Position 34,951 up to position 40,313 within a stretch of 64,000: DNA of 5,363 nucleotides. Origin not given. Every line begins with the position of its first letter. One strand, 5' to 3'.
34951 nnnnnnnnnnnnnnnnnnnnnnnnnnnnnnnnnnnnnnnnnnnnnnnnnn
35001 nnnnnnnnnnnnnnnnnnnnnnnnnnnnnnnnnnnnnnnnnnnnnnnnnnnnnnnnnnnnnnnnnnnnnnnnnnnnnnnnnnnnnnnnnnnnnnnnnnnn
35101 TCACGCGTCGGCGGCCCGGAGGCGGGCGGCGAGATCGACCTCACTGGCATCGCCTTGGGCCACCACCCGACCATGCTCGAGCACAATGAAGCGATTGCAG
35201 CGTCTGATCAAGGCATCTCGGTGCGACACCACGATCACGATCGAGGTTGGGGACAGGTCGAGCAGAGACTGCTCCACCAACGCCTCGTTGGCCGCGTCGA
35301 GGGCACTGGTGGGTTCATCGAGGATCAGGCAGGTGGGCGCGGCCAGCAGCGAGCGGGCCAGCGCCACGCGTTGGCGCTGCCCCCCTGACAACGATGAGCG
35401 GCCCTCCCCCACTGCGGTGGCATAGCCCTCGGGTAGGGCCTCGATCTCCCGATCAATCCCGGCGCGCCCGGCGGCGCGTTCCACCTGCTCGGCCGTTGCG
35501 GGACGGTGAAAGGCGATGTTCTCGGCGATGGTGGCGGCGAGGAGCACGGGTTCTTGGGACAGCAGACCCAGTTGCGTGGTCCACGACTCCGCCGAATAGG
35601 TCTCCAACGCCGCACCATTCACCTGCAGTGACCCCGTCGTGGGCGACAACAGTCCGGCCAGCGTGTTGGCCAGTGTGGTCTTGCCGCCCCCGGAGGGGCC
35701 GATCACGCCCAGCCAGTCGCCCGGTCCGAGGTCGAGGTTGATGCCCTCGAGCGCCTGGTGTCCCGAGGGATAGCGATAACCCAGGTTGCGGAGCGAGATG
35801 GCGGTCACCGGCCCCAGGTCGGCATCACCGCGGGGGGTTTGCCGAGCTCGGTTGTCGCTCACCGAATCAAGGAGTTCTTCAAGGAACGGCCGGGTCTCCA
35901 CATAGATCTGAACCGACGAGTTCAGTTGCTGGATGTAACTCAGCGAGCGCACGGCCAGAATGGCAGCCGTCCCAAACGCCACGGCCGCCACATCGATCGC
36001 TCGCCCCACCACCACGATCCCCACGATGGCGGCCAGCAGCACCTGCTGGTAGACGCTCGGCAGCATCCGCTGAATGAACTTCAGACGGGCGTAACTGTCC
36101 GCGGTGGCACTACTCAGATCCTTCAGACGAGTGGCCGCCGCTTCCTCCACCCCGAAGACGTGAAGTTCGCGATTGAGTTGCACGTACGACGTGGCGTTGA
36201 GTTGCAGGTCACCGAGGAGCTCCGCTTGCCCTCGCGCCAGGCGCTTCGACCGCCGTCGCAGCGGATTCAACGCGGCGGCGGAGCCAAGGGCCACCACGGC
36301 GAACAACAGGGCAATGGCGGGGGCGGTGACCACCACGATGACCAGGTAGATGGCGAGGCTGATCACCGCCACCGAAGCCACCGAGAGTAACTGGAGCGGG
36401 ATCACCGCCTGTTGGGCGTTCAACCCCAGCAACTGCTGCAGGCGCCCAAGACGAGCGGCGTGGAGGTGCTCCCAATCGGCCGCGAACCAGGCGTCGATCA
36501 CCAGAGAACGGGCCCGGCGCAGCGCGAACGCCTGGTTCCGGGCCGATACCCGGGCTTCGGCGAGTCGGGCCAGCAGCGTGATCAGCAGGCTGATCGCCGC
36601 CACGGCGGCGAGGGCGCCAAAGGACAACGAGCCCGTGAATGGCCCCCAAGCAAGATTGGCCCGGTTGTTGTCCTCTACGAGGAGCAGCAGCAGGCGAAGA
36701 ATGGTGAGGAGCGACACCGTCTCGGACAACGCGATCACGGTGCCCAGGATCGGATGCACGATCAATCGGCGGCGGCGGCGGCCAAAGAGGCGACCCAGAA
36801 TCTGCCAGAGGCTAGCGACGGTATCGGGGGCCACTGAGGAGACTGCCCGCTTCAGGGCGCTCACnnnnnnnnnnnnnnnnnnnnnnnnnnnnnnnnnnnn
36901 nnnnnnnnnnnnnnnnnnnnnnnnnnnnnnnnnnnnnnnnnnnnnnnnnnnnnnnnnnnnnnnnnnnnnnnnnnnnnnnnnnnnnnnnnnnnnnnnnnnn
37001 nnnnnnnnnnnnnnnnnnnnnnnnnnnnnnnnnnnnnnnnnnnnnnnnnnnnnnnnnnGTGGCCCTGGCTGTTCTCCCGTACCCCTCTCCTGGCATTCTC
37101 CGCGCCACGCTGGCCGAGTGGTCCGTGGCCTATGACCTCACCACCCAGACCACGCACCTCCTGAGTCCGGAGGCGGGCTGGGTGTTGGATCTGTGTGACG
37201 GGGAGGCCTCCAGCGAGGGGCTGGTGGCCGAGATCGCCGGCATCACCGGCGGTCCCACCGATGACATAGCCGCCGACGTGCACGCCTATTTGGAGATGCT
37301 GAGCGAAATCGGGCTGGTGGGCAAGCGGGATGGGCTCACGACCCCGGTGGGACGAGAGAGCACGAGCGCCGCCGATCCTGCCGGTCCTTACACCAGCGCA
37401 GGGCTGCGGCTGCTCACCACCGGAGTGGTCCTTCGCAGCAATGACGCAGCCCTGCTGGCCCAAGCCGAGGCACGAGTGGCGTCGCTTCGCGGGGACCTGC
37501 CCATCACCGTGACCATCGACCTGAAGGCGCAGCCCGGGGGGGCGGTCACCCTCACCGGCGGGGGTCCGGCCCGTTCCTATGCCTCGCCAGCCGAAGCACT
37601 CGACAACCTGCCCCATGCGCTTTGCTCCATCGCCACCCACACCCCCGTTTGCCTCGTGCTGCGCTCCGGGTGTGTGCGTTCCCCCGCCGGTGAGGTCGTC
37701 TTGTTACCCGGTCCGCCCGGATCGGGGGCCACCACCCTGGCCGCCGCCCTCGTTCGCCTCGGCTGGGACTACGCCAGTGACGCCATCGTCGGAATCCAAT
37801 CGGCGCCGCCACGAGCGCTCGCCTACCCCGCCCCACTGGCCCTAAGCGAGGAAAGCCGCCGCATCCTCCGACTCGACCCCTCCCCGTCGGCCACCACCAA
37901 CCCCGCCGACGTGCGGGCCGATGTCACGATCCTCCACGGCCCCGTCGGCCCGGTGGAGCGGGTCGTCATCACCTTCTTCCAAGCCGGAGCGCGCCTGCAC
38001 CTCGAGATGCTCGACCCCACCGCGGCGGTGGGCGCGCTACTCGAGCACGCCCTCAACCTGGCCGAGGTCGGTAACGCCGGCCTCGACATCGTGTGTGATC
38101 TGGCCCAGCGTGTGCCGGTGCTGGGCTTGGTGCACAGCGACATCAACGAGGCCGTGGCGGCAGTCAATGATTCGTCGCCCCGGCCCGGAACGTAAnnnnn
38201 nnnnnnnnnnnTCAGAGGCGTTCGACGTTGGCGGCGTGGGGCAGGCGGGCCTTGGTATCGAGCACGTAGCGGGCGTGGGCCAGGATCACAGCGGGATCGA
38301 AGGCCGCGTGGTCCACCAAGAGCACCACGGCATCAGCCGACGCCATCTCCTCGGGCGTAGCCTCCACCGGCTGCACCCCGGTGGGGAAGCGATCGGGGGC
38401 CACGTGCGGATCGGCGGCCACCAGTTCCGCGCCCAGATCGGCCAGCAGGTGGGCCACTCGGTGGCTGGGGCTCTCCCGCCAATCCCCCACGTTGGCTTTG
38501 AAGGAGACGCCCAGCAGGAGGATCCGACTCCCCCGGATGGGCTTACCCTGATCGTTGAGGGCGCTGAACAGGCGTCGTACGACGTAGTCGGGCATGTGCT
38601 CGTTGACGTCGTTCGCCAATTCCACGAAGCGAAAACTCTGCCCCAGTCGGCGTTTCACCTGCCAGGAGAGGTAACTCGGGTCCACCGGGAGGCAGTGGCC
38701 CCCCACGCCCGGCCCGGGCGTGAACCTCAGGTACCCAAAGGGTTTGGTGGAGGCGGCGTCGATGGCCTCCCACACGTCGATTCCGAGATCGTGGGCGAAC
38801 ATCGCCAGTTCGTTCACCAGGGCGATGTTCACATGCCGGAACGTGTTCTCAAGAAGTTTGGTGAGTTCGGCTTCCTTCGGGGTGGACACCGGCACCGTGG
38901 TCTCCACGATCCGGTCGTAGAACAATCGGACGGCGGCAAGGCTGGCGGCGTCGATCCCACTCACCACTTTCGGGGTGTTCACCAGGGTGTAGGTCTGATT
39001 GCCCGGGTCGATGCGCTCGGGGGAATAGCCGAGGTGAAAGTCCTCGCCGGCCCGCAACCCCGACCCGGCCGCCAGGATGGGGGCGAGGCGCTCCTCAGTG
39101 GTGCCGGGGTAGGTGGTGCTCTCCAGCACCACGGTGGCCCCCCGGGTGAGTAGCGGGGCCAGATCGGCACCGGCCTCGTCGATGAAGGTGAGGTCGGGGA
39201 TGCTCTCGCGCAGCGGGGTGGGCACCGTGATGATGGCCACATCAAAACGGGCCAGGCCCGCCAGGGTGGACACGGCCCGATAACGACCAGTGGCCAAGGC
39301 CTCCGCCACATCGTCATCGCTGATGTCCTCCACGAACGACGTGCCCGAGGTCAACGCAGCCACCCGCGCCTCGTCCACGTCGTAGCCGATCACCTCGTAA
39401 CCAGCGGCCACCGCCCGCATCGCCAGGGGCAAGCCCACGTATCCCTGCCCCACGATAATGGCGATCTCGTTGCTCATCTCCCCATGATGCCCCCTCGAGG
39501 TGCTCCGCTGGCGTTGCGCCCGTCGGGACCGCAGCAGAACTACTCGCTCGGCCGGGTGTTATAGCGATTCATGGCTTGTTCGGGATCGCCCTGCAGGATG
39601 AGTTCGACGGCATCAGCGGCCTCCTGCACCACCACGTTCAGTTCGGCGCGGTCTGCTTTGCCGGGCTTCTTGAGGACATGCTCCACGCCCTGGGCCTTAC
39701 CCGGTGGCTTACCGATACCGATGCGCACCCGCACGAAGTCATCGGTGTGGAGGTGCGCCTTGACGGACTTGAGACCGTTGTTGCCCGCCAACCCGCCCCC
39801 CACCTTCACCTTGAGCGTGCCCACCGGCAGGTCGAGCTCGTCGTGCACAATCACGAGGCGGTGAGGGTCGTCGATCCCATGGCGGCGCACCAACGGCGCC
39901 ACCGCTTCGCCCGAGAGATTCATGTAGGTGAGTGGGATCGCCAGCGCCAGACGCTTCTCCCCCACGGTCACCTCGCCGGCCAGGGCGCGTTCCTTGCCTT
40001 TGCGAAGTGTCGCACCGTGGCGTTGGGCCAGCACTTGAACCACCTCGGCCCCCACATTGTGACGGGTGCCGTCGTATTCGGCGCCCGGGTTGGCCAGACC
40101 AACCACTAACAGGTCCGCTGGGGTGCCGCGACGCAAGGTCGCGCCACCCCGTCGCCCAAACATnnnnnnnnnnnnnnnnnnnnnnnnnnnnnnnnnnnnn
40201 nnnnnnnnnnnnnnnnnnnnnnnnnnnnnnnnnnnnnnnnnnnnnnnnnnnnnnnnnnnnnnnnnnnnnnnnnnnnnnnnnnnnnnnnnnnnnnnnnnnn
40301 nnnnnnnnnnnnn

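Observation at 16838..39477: A ~22.6-kb pgl-like plus nonulosonic-acid glycan locus sits between mfd and pth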

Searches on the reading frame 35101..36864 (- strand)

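Call 6: search_protein_families(library=pfam, proteins=[window:35101-36864:-])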
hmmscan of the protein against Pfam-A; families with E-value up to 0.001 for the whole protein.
window:35101-36864:- (587 aa): 3 families
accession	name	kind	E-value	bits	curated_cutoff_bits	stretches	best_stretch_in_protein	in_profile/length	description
PF00005.33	ABC_tran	-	1.5e-30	107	25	1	372-520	1-137/137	ABC transporter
PF02463.25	SMC_N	-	4.4e-07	30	40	1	462-562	124-211/220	RecF/RecN/SMC N terminal domain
PF13191.12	AAA_16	-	0.00054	20.9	32.6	1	387-539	29-160/167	AAA ATPase domain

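Call 8: search_protein_families(library=ncbifam, proteins=[window:35101-36864:-])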
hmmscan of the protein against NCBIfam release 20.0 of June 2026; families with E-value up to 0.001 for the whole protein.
window:35101-36864:- (587 aa): 189 families (the best 25 are shown)
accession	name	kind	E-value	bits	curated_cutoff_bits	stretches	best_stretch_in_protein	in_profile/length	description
TIGR03375.1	type_I_sec_LssB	subfamily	8.3e-70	235.9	693.1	1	165-577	282-689/696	type I secretion system permease/ATPase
NF045513.1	HepA_fam_ABC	equivalog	4.8e-64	216.8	725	1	110-575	122-594/610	heterocyst formation ABC transporter subunit HepA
TIGR02204.1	MsbA_rel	hypoth_equivalog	2.2e-63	214.8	780.4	1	160-576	136-561/576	ABC transporter, permease/ATP-binding protein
TIGR02203.1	MsbA_lipidA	equivalog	7.5e-61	206.3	602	1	156-575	132-554/572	lipid A export permease/ATP-binding protein MsbA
TIGR02857.1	CydD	equivalog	8.7e-59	199.8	435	1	79-562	46-529/529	thiol reductant ABC exporter subunit CydD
TIGR02868.1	CydC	equivalog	2.6e-58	198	329.05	1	162-549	134-529/530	thiol reductant ABC exporter subunit CydC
TIGR01842.1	type_I_sec_PrtD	subfamily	4.1e-58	197.2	510.15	1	139-576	108-540/544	type I secretion system permease/ATPase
TIGR03797.1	NHLM_micro_ABC2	equivalog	1.1e-57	196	709.4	1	123-575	216-670/686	NHLP bacteriocin export ABC transporter permease/ATPase subunit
TIGR03796.1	NHLM_micro_ABC1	equivalog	1.8e-57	195.1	853.3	1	94-575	206-697/710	NHLP family bacteriocin export ABC transporter peptidase/permease/ATPase subunit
TIGR01846.1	type_I_sec_HlyB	subfamily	4.7e-54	183.8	725.55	1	346-575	445-677/694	type I secretion system permease/ATPase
NF010178.0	PRK13657.1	equivalog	2.3e-53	181.6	733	1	168-576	156-556/588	glucan ABC transporter ATP-binding protein/ permease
TIGR00958.1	3a01208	subfamily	3.1e-53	181.1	874.6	1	356-575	479-699/711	antigen peptide transporter 2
NF008379.0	PRK11174.1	equivalog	2.2e-51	175.2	684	1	347-577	341-571/588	heme ABC transporter permease/ATP-binding protein CydD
NF052233.1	CphA_assoc_ABC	equivalog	7.3e-51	173.4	880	1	328-575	483-728/766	cyanophycin metabolism-associated ABC transporter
NF008381.0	PRK11176.1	equivalog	5e-46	157.2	867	1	173-575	156-564/582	lipid A ABC transporter ATP-binding protein/permease MsbA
NF050066.1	LPSTprtrPglK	equivalog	3.9e-42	144.4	1000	1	277-565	271-558/558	BC-type lipopolysaccharide transporter PglK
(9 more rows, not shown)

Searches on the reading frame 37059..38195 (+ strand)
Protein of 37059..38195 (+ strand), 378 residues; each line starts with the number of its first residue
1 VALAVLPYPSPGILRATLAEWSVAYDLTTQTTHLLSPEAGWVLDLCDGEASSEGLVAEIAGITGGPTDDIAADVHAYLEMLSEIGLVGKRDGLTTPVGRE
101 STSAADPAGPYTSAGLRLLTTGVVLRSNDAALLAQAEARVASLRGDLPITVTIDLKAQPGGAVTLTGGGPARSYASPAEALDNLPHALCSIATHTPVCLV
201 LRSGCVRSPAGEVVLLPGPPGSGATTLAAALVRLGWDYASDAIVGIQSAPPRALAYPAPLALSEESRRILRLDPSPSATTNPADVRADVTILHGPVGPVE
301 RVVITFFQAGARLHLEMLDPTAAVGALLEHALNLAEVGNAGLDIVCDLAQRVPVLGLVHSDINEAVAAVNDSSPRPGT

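Call 6: search_protein_families(library=pfam, proteins=[window:37059-38195:+])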
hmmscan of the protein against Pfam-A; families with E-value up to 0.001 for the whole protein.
window:37059-38195:+ (378 aa): 1 family
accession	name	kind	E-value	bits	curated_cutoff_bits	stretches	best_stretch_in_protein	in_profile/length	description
PF05402.18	PqqD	-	6.3e-07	30.1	23.4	1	24-87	4-67/67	Coenzyme PQQ synthesis protein D (PqqD)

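Call 8: search_protein_families(library=ncbifam, proteins=[window:37059-38195:+])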
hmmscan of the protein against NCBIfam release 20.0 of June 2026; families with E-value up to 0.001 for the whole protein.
window:37059-38195:+ (378 aa): 2 families
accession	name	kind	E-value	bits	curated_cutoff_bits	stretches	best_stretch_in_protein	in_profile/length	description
TIGR04352.1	HprK_rel_A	equivalog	7.1e-17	61.4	200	1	190-370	88-278/280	HprK-related kinase A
TIGR03859.1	PQQ_PqqD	equivalog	0.00064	19.6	46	0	35-83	29-76/81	pyrroloquinoline quinone biosynthesis peptide chaperone PqqD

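Call 37: find_homologous_proteins(query=window:37059-38195:+, max_evalue=0.001)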
Query window:37059-38195:+ (378 aa): 11 proteins with E <= 0.001 among 8000 candidates.
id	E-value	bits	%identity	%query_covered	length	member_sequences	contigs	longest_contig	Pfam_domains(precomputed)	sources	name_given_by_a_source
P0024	3.5e-237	805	100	100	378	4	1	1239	PF05402.19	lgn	-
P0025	6.0e-189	646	82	100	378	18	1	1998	PF05402.19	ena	-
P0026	4.4e-109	383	56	96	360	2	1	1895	PF05402.19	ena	-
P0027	1.6e-101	358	51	97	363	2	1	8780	PF05402.19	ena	-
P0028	3.7e-101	357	52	96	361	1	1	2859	PF27840.1,PF05402.19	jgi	jgi:hypothetical protein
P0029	3.1e-99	351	53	95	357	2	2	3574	PF27840.1,PF05402.19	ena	-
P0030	1.7e-86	309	53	84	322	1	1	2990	-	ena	-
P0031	2.0e-73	266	57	65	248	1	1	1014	PF27840.1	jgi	jgi:hypothetical protein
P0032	1.1e-66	244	42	97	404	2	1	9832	PF27840.1,PF05402.19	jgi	jgi:hypothetical protein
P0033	2.0e-66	243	52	70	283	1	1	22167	PF27840.1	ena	-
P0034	3.3e-66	242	42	95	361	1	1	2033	PF05402.19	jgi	jgi:hypothetical protein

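Call 38: find_encoding_contigs(protein=P0033, flank=10000, max_places=2)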
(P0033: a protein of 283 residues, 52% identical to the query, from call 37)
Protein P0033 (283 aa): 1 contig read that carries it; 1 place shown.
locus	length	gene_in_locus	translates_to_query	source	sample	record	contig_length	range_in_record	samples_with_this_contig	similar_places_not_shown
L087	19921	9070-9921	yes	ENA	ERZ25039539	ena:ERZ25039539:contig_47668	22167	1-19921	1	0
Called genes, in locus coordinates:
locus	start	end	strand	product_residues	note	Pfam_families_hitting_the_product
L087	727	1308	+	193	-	-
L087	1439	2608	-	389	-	PF13196:DUF4012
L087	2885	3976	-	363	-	-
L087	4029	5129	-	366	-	-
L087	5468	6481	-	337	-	-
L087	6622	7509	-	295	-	PF08241:Methyltransf_11, PF08242:Methyltransf_12, PF13649:Methyltransf_25, PF13847:Methyltransf_31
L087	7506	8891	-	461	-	-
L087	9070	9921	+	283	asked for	PF27840:ScmC (faint)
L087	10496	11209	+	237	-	-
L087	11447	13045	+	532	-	-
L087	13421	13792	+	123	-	-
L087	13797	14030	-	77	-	PF01195:Pept_tRNA_hydro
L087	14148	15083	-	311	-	-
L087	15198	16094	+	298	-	PF00296:Bac_luciferase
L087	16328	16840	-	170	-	-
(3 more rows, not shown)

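Call 39: find_encoding_contigs(protein=P0032, flank=10000, max_places=2)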
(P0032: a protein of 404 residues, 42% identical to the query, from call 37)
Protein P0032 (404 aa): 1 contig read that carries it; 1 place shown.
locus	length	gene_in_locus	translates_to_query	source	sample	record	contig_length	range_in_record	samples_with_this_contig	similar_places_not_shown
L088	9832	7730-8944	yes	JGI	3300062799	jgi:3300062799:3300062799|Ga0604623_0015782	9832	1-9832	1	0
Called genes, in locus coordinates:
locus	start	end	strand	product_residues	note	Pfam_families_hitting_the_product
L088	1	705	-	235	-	?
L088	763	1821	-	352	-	PF13439:Glyco_transf_4, PF13579:Glyco_trans_4_4, PF00534:Glycos_transf_1, PF13692:Glyco_trans_1_4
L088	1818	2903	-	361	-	PF14907:NTP_transf_5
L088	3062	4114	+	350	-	-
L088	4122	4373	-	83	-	PF05402:PqqD (faint)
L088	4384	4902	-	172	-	-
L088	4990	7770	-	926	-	PF13196:DUF4012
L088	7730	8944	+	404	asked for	PF05402:PqqD, PF27840:ScmC (faint)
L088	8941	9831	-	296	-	?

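Call 40: find_encoding_contigs(protein=P0027, flank=10000, max_places=2)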
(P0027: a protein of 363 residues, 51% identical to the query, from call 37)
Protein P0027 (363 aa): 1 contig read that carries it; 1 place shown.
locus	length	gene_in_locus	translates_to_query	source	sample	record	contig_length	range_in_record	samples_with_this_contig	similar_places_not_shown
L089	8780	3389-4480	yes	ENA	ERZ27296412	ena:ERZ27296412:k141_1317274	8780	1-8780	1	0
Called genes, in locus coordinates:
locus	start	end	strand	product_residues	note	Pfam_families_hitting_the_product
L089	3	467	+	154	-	?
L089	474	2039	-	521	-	PF08241:Methyltransf_11, PF08242:Methyltransf_12, PF13649:Methyltransf_25, PF13847:Methyltransf_31, PF10119:MethyTransf_Reg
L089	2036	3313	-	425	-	PF08241:Methyltransf_11 (weak), PF08242:Methyltransf_12, PF13649:Methyltransf_25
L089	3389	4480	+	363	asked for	PF05402:PqqD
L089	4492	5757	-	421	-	PF03446:NAD_binding_2 (faint), PF03721:UDPG_MGDP_dh_N, PF00984:UDPG_MGDP_dh, PF03720:UDPG_MGDP_dh_C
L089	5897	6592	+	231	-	-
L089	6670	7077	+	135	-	-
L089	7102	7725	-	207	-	PF01195:Pept_tRNA_hydro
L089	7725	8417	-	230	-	PF01386:Ribosomal_L25p, PF14693:Ribosomal_TL5_C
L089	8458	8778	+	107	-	?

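Call 63: search_protein_families(library=pfam, proteins=[window:37059-38195:+], max_evalue=10)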
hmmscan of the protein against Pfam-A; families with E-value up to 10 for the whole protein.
window:37059-38195:+ (378 aa): 6 families
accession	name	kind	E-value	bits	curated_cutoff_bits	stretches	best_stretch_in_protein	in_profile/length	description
PF05402.18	PqqD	-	6.3e-07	30.1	23.4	1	24-87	4-67/67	Coenzyme PQQ synthesis protein D (PqqD)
PF13191.12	AAA_16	-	0.026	15.5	32.6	1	206-309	19-104/167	AAA ATPase domain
PF13238.12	AAA_18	-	0.098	13.5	29.4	1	214-241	1-30/128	AAA domain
PF05496.18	RuvB_N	-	0.13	12.5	27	1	200-231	22-53/159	Holliday junction DNA helicase RuvB P-loop domain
PF00005.33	ABC_tran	-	0.14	13.1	25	1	209-235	9-35/137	ABC transporter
PF20720.3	nSTAND3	-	0.15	12.2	27.2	1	212-233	18-39/155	Novel STAND NTPase 3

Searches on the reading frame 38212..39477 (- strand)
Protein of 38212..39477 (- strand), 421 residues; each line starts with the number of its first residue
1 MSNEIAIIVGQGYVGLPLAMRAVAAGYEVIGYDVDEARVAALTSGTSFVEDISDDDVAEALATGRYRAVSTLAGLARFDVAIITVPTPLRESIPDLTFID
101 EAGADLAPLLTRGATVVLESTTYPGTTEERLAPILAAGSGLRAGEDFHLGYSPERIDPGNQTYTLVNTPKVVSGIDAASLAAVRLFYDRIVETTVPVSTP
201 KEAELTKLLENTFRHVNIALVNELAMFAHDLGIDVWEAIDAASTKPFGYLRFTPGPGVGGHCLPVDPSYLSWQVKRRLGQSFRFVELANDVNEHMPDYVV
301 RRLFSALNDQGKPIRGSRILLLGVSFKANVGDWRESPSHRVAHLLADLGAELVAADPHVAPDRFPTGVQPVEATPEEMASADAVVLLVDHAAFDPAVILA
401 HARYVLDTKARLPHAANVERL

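Call 6: search_protein_families(library=pfam, proteins=[window:38212-39477:-])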
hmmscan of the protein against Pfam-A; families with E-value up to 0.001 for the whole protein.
window:38212-39477:- (421 aa): 5 families
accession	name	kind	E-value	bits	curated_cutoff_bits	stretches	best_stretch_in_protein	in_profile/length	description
PF03721.20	UDPG_MGDP_dh_N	-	7.9e-36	123.8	27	1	8-181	5-181/187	UDP-glucose/GDP-mannose dehydrogenase family, NAD binding domain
PF00984.24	UDPG_MGDP_dh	-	1.6e-28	99.1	25.4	1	201-293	1-93/94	UDP-glucose/GDP-mannose dehydrogenase family, central domain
PF03720.21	UDPG_MGDP_dh_C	-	2.6e-17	63.5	30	1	320-410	1-99/103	UDP-glucose/GDP-mannose dehydrogenase family, UDP binding domain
PF03446.21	NAD_binding_2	-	1.9e-05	25.2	21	1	8-133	4-106/161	NAD binding domain of 6-phosphogluconate dehydrogenase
PF02826.25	2-Hacid_dh_C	-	0.00036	20.4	25.1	0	6-40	39-73/178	D-isomer specific 2-hydroxyacid dehydrogenase, NAD binding domain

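Call 8: search_protein_families(library=ncbifam, proteins=[window:38212-39477:-])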
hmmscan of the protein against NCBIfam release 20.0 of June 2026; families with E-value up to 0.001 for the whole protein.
window:38212-39477:- (421 aa): 7 families
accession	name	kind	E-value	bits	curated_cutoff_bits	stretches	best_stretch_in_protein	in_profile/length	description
TIGR03026.1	NDP-sugDHase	subfamily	6.8e-116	387.4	189.8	1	8-409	5-412/413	nucleotide sugar dehydrogenase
NF040825.1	UDPMaNacDH_Arch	equivalog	3.2e-80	270.1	750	1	8-393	5-377/418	UDP-N-acetyl-D-mannosamine dehydrogenase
NF008286.0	PRK11064.1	equivalog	2.6e-70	237.1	459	1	4-409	4-416/420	UDP-N-acetyl-D-mannosamine dehydrogenase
NF011729.0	PRK15182.1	equivalog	5.4e-63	213.2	592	1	5-393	9-391/425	Vi polysaccharide biosynthesis UDP-N-acetylglucosamine C-6 dehydrogenase TviB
NF041297.1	UDPGDh_AglM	equivalog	5.8e-49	167.2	670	1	8-393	5-395/429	UDP-glucose 6-dehydrogenase AglM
NF047673.2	TeichurnBiosyTuaD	equivalog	2.8e-27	95.9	700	1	8-390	6-387/439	UDP-glucose 6-dehydrogenase TuaD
NF011631.0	PRK15057.1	equivalog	3.4e-09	36.3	757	1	7-268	4-259/388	UDP-glucose 6-dehydrogenase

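Call 53: find_related_loci(query=window:38212-39477:-, collection=metagenome_contigs, flank=10000)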
Query window:38212-39477:- (421 aa) in metagenome_contigs; peptide patterns used: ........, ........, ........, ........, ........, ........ (x = any residue, [..] = any of these).
600 stretches matched a pattern (row limit reached: there are more); 426 encode a relative of the query (tblastn E <= 1e-3); the best 80 are kept; 80 distinct loci.
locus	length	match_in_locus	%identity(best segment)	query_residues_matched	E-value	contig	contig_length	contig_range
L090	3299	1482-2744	92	1-421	0e+0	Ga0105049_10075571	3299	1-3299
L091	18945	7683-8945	87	1-421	0e+0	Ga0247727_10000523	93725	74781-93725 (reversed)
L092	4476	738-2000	84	1-421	0e+0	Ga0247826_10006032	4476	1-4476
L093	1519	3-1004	88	88-421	0e+0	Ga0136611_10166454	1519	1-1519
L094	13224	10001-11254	65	3-421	0e+0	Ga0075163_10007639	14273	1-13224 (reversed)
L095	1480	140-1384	69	7-421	0e+0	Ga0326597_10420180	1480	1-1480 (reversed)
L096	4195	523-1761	69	8-421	0e+0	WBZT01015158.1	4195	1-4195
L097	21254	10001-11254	65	3-421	0e+0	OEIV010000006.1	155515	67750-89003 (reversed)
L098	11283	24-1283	66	1-421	0e+0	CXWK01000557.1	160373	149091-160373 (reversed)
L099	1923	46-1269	68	1-409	0e+0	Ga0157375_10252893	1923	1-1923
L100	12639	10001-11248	68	8-421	0e+0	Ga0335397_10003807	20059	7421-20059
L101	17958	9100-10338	69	7-421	0e+0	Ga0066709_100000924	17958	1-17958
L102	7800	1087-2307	67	3-409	1e-180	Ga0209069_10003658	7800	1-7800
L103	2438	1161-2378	69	7-412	0e+0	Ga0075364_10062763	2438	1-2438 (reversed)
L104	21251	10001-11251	68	6-421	1e-179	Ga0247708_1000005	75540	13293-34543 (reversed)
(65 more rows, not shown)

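Call 96: search_protein_families(library=pfam, proteins=[L091:6334-7029:-, L091:7030-7575:-, L091:10005-12998:+, L091:13021-13596:+, L091:13607-13852:+, L091:13807-14928:+, L091:16107-17783:+, L091:17790-18944:+], max_evalue=0.001)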
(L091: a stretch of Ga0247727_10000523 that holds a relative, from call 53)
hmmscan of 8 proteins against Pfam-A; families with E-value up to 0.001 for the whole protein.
L091:6334-7029:- (231 aa): 0 families

L091:7030-7575:- (181 aa): 0 families

L091:10005-12998:+ (997 aa): 2 families
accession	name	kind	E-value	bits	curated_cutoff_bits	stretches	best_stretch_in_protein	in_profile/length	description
PF13196.11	DUF4012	-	2.8e-28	99.7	28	1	586-735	1-144/144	Protein of unknown function (DUF4012)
PF00953.26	Glycos_transf_4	-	0.0006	20.3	27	0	190-289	59-159/160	Glycosyl transferase family 4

L091:13021-13596:+ (191 aa): 2 families
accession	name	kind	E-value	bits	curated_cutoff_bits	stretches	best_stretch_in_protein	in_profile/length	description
PF00746.26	Gram_pos_anchor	-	0.0002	21.6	20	1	154-187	9-42/43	LPXTG cell wall anchor motif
PF01833.30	TIG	-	0.00022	21.6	20.9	1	55-138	2-81/84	IPT/TIG domain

L091:13607-13852:+ (81 aa): 0 families

L091:13807-14928:+ (373 aa): 1 family
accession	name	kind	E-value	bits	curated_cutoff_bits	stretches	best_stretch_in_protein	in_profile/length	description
PF14907.12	NTP_transf_5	-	8.8e-23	81.6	31.2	1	46-285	7-244/249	Uncharacterised nucleotidyltransferase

L091:16107-17783:+ (558 aa): 5 families
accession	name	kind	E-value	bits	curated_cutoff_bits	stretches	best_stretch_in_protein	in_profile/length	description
PF13614.12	AAA_31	-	4.6e-12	46.7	27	1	337-483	2-153/177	AAA domain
PF10609.15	ParA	-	3.6e-09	36.8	27.1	1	337-505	4-171/246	NUBPL iron-transfer P-loop NTPase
PF01656.29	CbiA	-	5.9e-08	33.2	25.4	1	339-381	1-43/125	CobQ/CobB/MinD/ParA nucleotide binding domain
PF09140.17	MipZ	-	2.9e-06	27.2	20.7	1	338-456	2-109/262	ATPase MipZ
PF00448.28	SRP54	-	0.00013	22.2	22.7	1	346-378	10-42/196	SRP54-type protein, GTPase domain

L091:17790-18944:+ (385 aa): 0 families

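Call 100: search_solved_structures(query=window:38212-39477:-, max_evalue=1e-30)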
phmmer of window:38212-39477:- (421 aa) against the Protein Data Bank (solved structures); distinct sequences matched with E-value up to 1e-30: 5.
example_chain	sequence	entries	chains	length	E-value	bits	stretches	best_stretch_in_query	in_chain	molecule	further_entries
4r16_A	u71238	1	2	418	1.3e-68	235.1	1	8-394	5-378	418aa long hypothetical UDP-N-acetyl-D-mannosaminuronic acid dehydrogenase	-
3ojl_A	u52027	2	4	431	4.7e-55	190.5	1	7-393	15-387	Cap5O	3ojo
4xr9_A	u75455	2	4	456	1.1e-49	172.9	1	6-395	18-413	CalS8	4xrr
3g79_A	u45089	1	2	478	5.9e-49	170.4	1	8-394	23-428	NDP-N-acetyl-D-galactosaminuronic acid dehydrogenase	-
3vtf_A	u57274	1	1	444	6.4e-36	127.5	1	8-359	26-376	UDP-glucose 6-dehydrogenase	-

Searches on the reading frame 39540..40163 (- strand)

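Call 12: search_protein_families(library=pfam, proteins=[window:39540-40163:-], max_evalue=0.01)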
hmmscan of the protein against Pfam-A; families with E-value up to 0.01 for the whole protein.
window:39540-40163:- (207 aa): 1 family
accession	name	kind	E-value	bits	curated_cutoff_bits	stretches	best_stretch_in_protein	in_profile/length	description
PF01195.25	Pept_tRNA_hydro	-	5.1e-61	206.1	27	1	19-202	1-183/183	Peptidyl-tRNA hydrolase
